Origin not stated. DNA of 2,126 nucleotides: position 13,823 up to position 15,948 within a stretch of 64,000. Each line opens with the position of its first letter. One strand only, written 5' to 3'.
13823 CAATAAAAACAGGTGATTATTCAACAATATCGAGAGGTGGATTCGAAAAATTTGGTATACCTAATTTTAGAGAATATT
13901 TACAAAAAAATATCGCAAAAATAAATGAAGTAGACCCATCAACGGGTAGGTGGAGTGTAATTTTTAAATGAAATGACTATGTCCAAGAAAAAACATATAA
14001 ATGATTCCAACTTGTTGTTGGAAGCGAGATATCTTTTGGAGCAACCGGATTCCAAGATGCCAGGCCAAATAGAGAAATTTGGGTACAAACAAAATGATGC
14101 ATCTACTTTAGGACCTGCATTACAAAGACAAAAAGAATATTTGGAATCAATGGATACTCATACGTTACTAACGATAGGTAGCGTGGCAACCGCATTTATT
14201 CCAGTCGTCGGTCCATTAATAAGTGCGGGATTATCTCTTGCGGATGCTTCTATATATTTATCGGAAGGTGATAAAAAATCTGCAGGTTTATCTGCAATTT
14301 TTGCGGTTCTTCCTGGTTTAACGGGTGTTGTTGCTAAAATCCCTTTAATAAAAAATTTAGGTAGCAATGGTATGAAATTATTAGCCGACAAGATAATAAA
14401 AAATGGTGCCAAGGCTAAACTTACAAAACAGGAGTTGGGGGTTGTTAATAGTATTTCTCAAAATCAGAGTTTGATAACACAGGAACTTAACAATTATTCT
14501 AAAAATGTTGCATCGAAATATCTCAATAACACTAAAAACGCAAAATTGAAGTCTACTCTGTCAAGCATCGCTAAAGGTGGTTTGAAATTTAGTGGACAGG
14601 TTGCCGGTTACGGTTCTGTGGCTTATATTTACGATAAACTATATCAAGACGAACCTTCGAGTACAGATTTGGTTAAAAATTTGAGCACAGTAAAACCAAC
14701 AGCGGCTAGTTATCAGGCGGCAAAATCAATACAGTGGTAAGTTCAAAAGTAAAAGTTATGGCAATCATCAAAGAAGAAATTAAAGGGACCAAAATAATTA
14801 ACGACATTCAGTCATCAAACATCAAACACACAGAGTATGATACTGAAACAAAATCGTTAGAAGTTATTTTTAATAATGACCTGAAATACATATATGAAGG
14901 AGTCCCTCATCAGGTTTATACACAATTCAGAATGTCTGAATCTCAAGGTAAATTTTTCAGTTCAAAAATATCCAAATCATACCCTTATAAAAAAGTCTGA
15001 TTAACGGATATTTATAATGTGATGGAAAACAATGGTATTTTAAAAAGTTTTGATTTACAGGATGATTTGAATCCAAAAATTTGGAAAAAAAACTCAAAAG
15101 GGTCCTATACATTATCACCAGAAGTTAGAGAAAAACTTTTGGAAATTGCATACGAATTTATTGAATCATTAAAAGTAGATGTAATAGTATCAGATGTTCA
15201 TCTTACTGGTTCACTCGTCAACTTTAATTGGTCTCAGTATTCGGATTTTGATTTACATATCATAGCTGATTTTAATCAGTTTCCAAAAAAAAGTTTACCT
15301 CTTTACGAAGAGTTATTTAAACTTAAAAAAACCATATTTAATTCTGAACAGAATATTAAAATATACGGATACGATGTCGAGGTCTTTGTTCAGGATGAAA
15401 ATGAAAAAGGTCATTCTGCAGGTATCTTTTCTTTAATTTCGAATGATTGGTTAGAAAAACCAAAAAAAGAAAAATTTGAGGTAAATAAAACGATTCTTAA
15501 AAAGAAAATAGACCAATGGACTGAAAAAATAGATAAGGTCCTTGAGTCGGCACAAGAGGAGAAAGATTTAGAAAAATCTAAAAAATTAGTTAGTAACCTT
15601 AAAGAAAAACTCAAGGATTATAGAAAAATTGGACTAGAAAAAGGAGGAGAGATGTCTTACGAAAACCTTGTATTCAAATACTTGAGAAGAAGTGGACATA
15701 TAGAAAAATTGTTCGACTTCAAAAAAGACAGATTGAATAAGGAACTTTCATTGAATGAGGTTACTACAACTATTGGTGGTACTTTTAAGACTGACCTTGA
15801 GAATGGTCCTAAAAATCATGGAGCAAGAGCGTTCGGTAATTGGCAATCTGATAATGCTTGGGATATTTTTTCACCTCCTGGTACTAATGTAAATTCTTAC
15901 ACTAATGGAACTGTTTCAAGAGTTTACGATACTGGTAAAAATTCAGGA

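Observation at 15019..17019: Nucleotidyltransferase fused to a three-part cell-wall hydrolase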

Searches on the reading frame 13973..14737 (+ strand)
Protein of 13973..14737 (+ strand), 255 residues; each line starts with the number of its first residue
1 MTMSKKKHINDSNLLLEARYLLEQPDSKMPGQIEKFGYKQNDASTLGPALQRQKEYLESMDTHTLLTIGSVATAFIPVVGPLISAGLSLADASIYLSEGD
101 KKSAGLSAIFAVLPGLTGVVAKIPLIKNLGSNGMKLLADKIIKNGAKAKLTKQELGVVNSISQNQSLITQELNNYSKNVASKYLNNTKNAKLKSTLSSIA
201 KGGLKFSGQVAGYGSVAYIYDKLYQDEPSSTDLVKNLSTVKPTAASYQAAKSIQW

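Call 3: search_protein_families(library=pfam, proteins=[window:13973-14737:+], max_evalue=0.01)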
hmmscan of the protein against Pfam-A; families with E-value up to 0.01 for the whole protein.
window:13973-14737:+ (255 aa): 0 families

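Call 4: search_protein_families(library=phrogs, proteins=[window:13973-14737:+], max_evalue=0.01)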
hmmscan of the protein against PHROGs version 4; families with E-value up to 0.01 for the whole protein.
window:13973-14737:+ (255 aa): 0 families

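Call 48: search_protein_families(library=ncbifam, proteins=[window:13973-14737:+], max_evalue=0.1)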
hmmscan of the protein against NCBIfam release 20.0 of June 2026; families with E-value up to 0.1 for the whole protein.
window:13973-14737:+ (255 aa): 1 family
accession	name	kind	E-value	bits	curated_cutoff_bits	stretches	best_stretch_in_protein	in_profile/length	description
TIGR02829.1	spore_III_AE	equivalog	0.071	12.3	247.45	0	150-224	22-94/381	stage III sporulation protein AE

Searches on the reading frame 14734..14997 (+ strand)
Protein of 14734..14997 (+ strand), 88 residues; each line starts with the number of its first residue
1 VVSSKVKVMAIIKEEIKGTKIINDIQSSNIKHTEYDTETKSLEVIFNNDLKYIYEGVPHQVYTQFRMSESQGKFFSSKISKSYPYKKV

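Call 3: search_protein_families(library=pfam, proteins=[window:14734-14997:+], max_evalue=0.01)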
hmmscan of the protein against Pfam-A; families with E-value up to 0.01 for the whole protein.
window:14734-14997:+ (88 aa): 1 family
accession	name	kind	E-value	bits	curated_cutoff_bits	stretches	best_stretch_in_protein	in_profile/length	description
PF13619.11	KTSC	-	3.2e-16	59.2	25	1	26-83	1-58/58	KTSC domain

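Call 4: search_protein_families(library=phrogs, proteins=[window:14734-14997:+], max_evalue=0.01)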
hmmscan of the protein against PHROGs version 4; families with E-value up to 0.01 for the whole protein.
window:14734-14997:+ (88 aa): 3 families
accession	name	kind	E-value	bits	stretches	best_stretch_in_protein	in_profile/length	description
phrog_3292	-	unknown function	1.3e-13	51.9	1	23-87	111-175/436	-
phrog_8113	-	unknown function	1.1e-09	39.7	1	24-88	16-80/144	-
phrog_7365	-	unknown function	0.0098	16.6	0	19-65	4-50/79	-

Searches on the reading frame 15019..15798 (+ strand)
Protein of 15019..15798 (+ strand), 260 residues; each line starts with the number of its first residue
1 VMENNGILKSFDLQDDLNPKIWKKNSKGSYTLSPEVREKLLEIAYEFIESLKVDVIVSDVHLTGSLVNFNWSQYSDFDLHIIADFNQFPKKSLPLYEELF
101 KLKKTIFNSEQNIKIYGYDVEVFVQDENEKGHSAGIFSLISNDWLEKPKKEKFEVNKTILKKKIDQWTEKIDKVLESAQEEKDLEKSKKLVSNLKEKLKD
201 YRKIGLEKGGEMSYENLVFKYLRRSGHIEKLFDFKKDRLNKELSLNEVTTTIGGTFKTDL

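Call 13: search_protein_families(library=pfam, proteins=[window:15019-15798:+], max_evalue=10)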
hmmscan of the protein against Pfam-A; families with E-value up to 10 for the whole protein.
window:15019-15798:+ (260 aa): 5 families
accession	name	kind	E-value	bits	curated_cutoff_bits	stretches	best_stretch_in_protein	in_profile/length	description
PF01909.29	NTP_transf_2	-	0.0057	17.5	21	1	46-130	3-79/93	Nucleotidyltransferase domain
PF22600.2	MTPAP-like_central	-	0.013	16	27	1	32-105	21-86/139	Poly(A) RNA polymerase, mitochondrial-like, central palm domain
PF14276.11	DUF4363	-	0.043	14.2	27.5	1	158-204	5-50/107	Domain of unknown function (DUF4363)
PF13041.12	PPR_2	-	0.11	13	30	1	216-252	7-43/50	PPR repeat family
PF12732.12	YtxH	-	2.9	8.8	37.5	1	160-202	30-67/71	YtxH-like protein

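Call 14: search_solved_structures(query=window:15019-15798:+, max_evalue=10, show_alignments=2)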
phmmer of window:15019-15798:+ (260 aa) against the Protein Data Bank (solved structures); distinct sequences matched with E-value up to 10: 9.
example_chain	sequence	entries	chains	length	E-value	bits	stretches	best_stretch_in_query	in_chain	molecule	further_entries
3nku_A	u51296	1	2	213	0.0005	22.9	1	37-112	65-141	DrrA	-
6yx5_B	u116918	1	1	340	0.0013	21.6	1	37-112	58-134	Multifunctional virulence effector protein DrrA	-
3dka_A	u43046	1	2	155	0.038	16.7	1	137-232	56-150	DinB-like Protein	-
3gor_A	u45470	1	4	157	0.26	14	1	150-229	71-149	Putative metal-dependent hydrolase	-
5ngz_A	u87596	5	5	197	1.2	11.8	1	150-208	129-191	Ubiquitin-conjugating enzyme E2 T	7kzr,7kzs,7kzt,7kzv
6r75_A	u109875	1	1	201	1.2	11.8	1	150-208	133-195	Ubiquitin-conjugating enzyme E2 T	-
4ccg_A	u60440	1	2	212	1.4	11.7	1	150-208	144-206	UBIQUITIN-CONJUGATING ENZYME E2 T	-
6n4v_Af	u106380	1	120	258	2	11.1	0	30-93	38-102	Coat protein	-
9had_C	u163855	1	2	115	2.2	11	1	141-212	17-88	DerF21_binder10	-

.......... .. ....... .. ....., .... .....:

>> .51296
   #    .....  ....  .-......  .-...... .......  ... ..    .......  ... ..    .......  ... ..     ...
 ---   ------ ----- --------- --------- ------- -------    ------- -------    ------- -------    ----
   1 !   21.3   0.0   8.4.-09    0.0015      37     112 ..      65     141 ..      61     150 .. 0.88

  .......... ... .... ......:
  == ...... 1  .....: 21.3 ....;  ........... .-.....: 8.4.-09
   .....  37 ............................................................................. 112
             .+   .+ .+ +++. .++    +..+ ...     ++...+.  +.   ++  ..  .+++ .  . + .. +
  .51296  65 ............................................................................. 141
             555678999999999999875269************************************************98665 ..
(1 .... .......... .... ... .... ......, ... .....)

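Call 24: search_protein_representatives(protein=window:15019-15798:+)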
Query: 260 residues. Proteins with E-value up to 0.001 (for the whole library): 3860; up to 1e-10: 3100; up to 1e-30: 1290. The best 150 are listed.
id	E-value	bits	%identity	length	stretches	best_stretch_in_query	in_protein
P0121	4.5e-147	504.6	97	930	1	2-248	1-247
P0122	1.4e-137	473.5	89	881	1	2-248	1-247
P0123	1.3e-132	457.2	85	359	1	1-251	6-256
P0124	2.2e-119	413.9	75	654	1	2-256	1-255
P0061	7.5e-119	412.1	75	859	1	2-260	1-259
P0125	3.2e-117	406.8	75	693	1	2-255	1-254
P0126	5.9e-108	376.4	71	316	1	2-248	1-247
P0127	2.8e-101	354.6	86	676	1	60-248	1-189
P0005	9.3e-87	307.0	57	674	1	6-260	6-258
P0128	3.5e-83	295.3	58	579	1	5-260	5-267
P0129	1.3e-80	286.9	57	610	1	5-249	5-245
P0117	1.6e-80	286.6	55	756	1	5-260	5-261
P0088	2.6e-80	285.9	55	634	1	6-260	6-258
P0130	1.8e-79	283.1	56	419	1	4-248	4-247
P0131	9.5e-79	280.8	53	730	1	4-248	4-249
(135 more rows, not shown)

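Call 26: search_protein_families(library=pfam, alignment_id=A1, max_evalue=0.001)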
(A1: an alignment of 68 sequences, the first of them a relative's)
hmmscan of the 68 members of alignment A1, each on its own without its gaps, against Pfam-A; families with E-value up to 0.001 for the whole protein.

A. member 1, P0150 (662 aa): 2 families
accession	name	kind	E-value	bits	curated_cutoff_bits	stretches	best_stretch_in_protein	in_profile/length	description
PF01551.29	Peptidase_M23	-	2.5e-24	85.7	28.7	1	269-371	2-96/96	Peptidase family M23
PF01471.23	PG_binding_1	-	2.3e-14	53.7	23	1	448-504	3-57/57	Putative peptidoglycan binding domain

B. families by the number of members that match (of 68 scanned): 30 families (the first 25 are shown)
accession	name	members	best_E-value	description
PF01909.29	NTP_transf_2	35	9.8e-10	Nucleotidyltransferase domain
PF22600.2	MTPAP-like_central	11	3.1e-07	Poly(A) RNA polymerase, mitochondrial-like, central palm domain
PF18765.7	Polbeta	9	2.8e-08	Polymerase beta, Nucleotidyltransferase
PF13508.13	Acetyltransf_7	3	3.7e-09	Acetyltransferase (GNAT) domain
PF00583.31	Acetyltransf_1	3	3.5e-08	Acetyltransferase (GNAT) family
PF13673.13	Acetyltransf_10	3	6.7e-06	Acetyltransferase (GNAT) domain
PF01551.29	Peptidase_M23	2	2.5e-24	Peptidase family M23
PF01471.23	PG_binding_1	2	2.3e-14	Putative peptidoglycan binding domain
PF14542.12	Acetyltransf_CG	2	3e-05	GCN5-related N-acetyl-transferase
PF01467.32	CTP_transf_like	2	0.00088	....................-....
PF18013.6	Phage_lysozyme2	1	2.7e-35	Phage tail lysozyme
PF01510.30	Amidase_2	1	5.4e-20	N-acetylmuramoyl-L-alanine amidase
PF07661.19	MORN_2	1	1.4e-19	MORN repeat variant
PF01743.26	PolyA_pol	1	1.3e-16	Poly A polymerase head domain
PF00929.31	RNase_T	1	2.2e-10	Exonuclease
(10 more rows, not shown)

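Call 32: search_solved_structures(query=A2, max_evalue=1, show_alignments=2)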
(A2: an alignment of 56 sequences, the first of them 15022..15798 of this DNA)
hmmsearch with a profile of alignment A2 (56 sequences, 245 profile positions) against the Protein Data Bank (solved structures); distinct sequences matched with E-value up to 1: 9.
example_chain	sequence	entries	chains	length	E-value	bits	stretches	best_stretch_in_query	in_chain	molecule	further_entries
3nku_A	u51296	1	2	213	0.0095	18.7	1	32-108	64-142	DrrA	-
6yx5_B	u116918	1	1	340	0.027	17.2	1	30-107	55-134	Multifunctional virulence effector protein DrrA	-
1h3o_B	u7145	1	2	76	0.079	15.7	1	14-48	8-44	TRANSCRIPTION INITIATION FACTOR TFIID 20/15 KDA SUBUNITS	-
7upq_B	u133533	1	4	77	0.17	14.5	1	164-206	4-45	DHT03 protein B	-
2rff_A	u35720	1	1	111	0.19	14.4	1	34-82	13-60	Putative nucleotidyltransferase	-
30ff_DL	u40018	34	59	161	0.22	14.2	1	14-48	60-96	Transcription initiation factor TFIID subunit 12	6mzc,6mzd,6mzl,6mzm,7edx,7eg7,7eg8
4zrl_A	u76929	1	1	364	0.27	13.9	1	13-91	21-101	Poly(A) RNA polymerase gld-2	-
6dmp_B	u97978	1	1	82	0.3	13.7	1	146-201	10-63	Designed orthogonal protein DHD13_XAAA_B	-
5jnb_A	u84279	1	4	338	0.47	13.1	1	15-91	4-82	Poly(A) RNA polymerase gld-2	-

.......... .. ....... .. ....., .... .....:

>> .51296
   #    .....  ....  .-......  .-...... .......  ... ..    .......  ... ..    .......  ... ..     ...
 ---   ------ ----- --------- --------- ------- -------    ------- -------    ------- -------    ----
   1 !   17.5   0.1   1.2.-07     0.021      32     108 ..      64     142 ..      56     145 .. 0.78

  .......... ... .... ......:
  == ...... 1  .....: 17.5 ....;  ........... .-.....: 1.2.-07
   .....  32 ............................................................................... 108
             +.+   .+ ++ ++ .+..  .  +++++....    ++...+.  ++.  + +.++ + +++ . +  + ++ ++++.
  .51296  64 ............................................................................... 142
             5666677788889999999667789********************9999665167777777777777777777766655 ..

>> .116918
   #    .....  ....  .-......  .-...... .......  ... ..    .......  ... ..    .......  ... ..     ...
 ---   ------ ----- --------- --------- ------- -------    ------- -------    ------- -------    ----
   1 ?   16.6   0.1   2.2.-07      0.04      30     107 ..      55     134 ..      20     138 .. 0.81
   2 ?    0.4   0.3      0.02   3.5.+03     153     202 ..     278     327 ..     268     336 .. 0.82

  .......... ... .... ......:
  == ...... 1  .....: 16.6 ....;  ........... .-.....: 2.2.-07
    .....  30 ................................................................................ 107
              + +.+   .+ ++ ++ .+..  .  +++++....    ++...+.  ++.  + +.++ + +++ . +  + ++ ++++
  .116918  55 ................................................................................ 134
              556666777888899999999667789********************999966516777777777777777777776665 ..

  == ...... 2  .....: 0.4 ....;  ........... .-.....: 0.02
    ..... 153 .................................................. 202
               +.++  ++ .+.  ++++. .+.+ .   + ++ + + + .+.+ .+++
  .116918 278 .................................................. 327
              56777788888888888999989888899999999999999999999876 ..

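Call 37: predict_structure(alignment_id=A2)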
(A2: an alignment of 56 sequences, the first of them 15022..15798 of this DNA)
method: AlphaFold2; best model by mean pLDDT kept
length: 259 residues; sequences in the alignment: 56
mean_pLDDT: 92.9   pTM: 0.83
mean pLDDT of the five models: 92.9, 92.5, 92.1, 91.9, 91.4
residues with pLDDT >= 90: 217; 70-90: 26; 50-70: 15; < 50: 1
segments of 3 or more residues with pLDDT < 50: none
pLDDT, mean of each block of 10 residues (from residue 1): 82 96 96 98 98 98 96 97 98 97 97 98 94 94 95 92 98 97 94 97 92 96 95 90 69 60
secondary structure, 60 per line:
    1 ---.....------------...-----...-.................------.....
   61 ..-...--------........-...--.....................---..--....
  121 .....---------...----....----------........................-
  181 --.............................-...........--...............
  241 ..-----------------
elements in order: H4-8 E21-23 E29-31 H33-49 E56-62 E75-82 H89-109 E117-125 E135-137 E142-145 H156-179 H183-211 H213-223 H226-242

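Call 40: fold_search(model_id=the predicted structure, library=pdb)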
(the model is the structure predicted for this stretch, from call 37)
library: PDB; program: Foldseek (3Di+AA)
matches with E <= 10: 500; with E <= 0.001: 1
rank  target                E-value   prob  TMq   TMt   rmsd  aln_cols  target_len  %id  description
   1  6wt9                  9.5e-04  0.90  0.22  0.20  16.8       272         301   16  Structure of STING-associated CdnE c-di-GMP synthase from Capnocytophaga granulosa (released 2020-09-09)
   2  6xz0                  3.2e-03  0.87  0.27  0.27  12.1       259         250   10  Crystal structure of spectinomycin adenyltransferase AAD(9) from Enterococcus faecialis with spectinomycin (released 2020-04-15)
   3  6sxj                  8.1e-03  0.80  0.27  0.28  11.9       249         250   11  Crystal structure of spectinomycin adenyltransferase AAD(9) from Enterococcus faecialis (released 2020-04-15)
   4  8vxb                  3.9e-02  0.38  0.21  0.20  15.1       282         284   13  Structure of ANT(6)-Ib from Campylobacter fetus subsp fetus complexed with hydrated streptomycin (released 2024-09-18)
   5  6e0k                  4.9e-02  0.23  0.23  0.21  17.7       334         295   10  Structure of Rhodothermus marinus CdnE c-UMP-AMP synthase (released 2019-02-20)
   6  6e0l                  5.5e-02  0.21  0.22  0.20  17.4       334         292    9  Structure of Rhodothermus marinus CdnE c-UMP-AMP synthase with Apcpp and Upnpp (released 2019-02-20)
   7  8exe_A                5.5e-02  0.51  0.23  0.20  12.9       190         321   15  Crystal structure of human FAM46A-BCCIPa complex at 3.5 angstrom resolution (released 2023-03-15)
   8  3byr                  5.9e-02  0.80  0.19  0.40   6.4       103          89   18  Mode of Action of a Putative Zinc Transporter CzrB (Zn form) (released 2008-09-23)
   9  6xxq_A                7.0e-02  0.30  0.24  0.25  14.2       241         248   10  Crystal structure of spectinomycin adenyltransferase AAD(9) from Enterococcus faecialis with ATP and spectinomycin (released 2020-04-15)
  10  7d4o_A                7.8e-02  0.44  0.20  0.17  10.1       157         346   12  cyclic trinucleotide synthase CdnD in complex with ATP and ADP (released 2021-03-17)
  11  7d4o_B                8.8e-02  0.41  0.21  0.17  10.0       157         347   12  cyclic trinucleotide synthase CdnD in complex with ATP and ADP (released 2021-03-17)
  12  8exf_A                9.3e-02  0.41  0.23  0.19  13.2       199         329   14  Crystal structure of human FAM46A-BCCIPa complex at 3.2 angstrom resolution (released 2023-03-15)
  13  3byp_A                9.9e-02  0.77  0.20  0.44   5.8       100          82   18  Mode of Action of a Putative Zinc Transporter CzrB (released 2008-09-23)
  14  7d4s                  9.9e-02  0.38  0.21  0.17  10.0       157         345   12  apo-form cyclic trinucleotide synthase CdnD (released 2021-03-17)
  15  4x4u_A                1.0e-01  0.44  0.20  0.13   9.5       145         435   12  Crystal structure of the A.fulgidus CCA-adding enzyme in complex with a human MenBeta minihelix ending in CCACC (released 2015-02-11)
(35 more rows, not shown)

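Call 48: search_protein_families(library=ncbifam, proteins=[window:15022-15798:+], max_evalue=0.1)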
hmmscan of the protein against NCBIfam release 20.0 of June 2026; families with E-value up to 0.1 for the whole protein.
window:15022-15798:+ (259 aa): 1 family
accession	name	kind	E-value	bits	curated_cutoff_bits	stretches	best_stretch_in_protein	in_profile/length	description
NF012212.1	ANT_9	subfamily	0.017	14.4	340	1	56-147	21-109/249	aminoglycoside nucleotidyltransferase ANT(9)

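Call 61: find_encoding_contigs(protein=P0123, flank=6000, max_places=3)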
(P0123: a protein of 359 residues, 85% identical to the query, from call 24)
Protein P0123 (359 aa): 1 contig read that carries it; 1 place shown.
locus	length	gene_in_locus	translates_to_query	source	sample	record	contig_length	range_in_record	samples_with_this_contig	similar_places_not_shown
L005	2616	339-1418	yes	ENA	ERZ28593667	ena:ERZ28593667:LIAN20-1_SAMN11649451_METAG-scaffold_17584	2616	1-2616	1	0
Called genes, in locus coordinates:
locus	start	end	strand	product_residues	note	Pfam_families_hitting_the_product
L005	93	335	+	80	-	PF13619:KTSC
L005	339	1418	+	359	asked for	-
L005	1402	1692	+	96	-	-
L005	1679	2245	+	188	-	-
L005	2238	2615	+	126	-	?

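Call 62: find_encoding_contigs(protein=P0126, flank=6000, max_places=3)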
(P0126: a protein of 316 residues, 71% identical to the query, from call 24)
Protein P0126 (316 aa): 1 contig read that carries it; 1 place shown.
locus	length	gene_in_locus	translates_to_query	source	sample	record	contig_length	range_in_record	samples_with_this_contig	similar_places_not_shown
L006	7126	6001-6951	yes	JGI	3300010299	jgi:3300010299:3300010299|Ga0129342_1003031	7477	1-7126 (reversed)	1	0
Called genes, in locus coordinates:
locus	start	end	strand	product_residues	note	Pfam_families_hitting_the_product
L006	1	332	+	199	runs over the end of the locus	-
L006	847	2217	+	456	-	-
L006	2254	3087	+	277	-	-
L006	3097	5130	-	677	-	PF13191:AAA_16 (faint), PF00004:AAA, PF17871:AAA_lid_9, PF00158:Sigma54_activat (weak), PF00004:AAA, PF07724:AAA_2, PF07728:AAA_5, PF10431:ClpB_D2-small, +7 more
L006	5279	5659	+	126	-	PF00011:HSP20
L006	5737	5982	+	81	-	PF13619:KTSC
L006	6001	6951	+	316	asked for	-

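Call 72: fold_search(model_id=the predicted structure, library=viral)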
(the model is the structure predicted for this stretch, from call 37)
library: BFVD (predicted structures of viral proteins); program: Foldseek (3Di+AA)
matches with E <= 10: 500; with E <= 0.001: 11
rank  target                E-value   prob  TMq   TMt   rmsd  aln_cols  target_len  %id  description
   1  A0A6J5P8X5            6.7e-23  1.00  0.83  0.25   2.2       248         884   37  Uncharacterized protein [uncultured Caudovirales phage]
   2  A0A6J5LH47            4.0e-22  1.00  0.82  0.62   2.4       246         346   32  Polymerase, nucleotidyl transferase domain containing protein [uncultured Caudovirales phage]
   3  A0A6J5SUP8            5.4e-22  1.00  0.83  0.57   2.6       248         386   34  Uncharacterized protein [uncultured Caudovirales phage]
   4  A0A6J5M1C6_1          6.0e-22  1.00  0.56  0.20  10.8       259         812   35  Amidoligase enzyme [uncultured Caudovirales phage]
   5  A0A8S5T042            4.6e-21  1.00  0.81  0.44   2.9       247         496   36  Uncharacterized protein [Myoviridae sp. ctWb16]
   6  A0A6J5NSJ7            5.8e-21  1.00  0.81  0.61   2.4       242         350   30  Uncharacterized protein [uncultured Caudovirales phage]
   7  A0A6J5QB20            9.8e-21  1.00  0.79  0.53   2.1       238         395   32  Uncharacterized protein [uncultured Caudovirales phage]
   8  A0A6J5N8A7            7.2e-19  1.00  0.55  0.33  10.0       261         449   27  LETM1-like [uncultured Caudovirales phage]
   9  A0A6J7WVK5            3.9e-18  1.00  0.79  0.53   2.1       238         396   31  Uncharacterized protein [uncultured Caudovirales phage]
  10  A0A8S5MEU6            1.1e-10  1.00  0.61  0.51   5.5       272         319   20  Uncharacterized protein [Siphoviridae sp. ctYh54]
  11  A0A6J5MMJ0            5.2e-10  1.00  0.55  0.47  10.0       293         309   19  Uncharacterized protein [uncultured Caudovirales phage]
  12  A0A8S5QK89            5.7e-03  1.00  0.29  0.64   8.2       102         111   27  Uncharacterized protein [Siphoviridae sp. ctiOl67]
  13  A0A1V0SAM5            1.1e-02  0.66  0.20  0.30  17.8       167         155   16  Polymerase beta nucleotidyltransferase domain-containing protein [Catovirus CTV1]
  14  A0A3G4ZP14            2.6e-02  0.16  0.16  0.10  22.7       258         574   10  Uncharacterized protein (Fragment) [Terrestrivirus sp.]
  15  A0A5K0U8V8            3.0e-02  0.47  0.25  0.12  16.3       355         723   12  Uncharacterized protein [Yasminevirus sp. GU-2018]
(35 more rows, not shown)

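Call 88: search_protein_families(library=pfam, proteins=[L005:1402-1689:+, L005:1679-2242:+, L005:339-1415:+, L006:6001-6948:+], max_evalue=0.01)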
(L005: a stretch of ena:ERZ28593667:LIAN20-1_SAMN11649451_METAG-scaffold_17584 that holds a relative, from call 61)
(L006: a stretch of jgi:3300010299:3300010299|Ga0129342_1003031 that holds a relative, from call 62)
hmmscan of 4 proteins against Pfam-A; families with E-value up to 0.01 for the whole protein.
L005:1402-1689:+ (96 aa): 1 family
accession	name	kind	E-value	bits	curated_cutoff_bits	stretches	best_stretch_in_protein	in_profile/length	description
PF05766.18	NinG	-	0.0011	19.3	25.4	1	2-50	7-55/193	Bacteriophage Lambda NinG protein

L005:1679-2242:+ (188 aa): 0 families

L005:339-1415:+ (359 aa): 1 family
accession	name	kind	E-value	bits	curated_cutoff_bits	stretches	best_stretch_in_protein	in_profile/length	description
PF18765.7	Polbeta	-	0.003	18.1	26.9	1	63-124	14-71/93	Polymerase beta, Nucleotidyltransferase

L006:6001-6948:+ (316 aa): 3 families
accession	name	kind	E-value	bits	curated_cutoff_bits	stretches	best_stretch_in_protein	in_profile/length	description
PF01909.29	NTP_transf_2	-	0.00084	20.1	21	1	47-103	4-62/93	Nucleotidyltransferase domain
PF18765.7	Polbeta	-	0.0013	19.3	26.9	1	57-119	13-71/93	Polymerase beta, Nucleotidyltransferase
PF22600.2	MTPAP-like_central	-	0.0069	16.9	27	0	29-110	18-90/139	Poly(A) RNA polymerase, mitochondrial-like, central palm domain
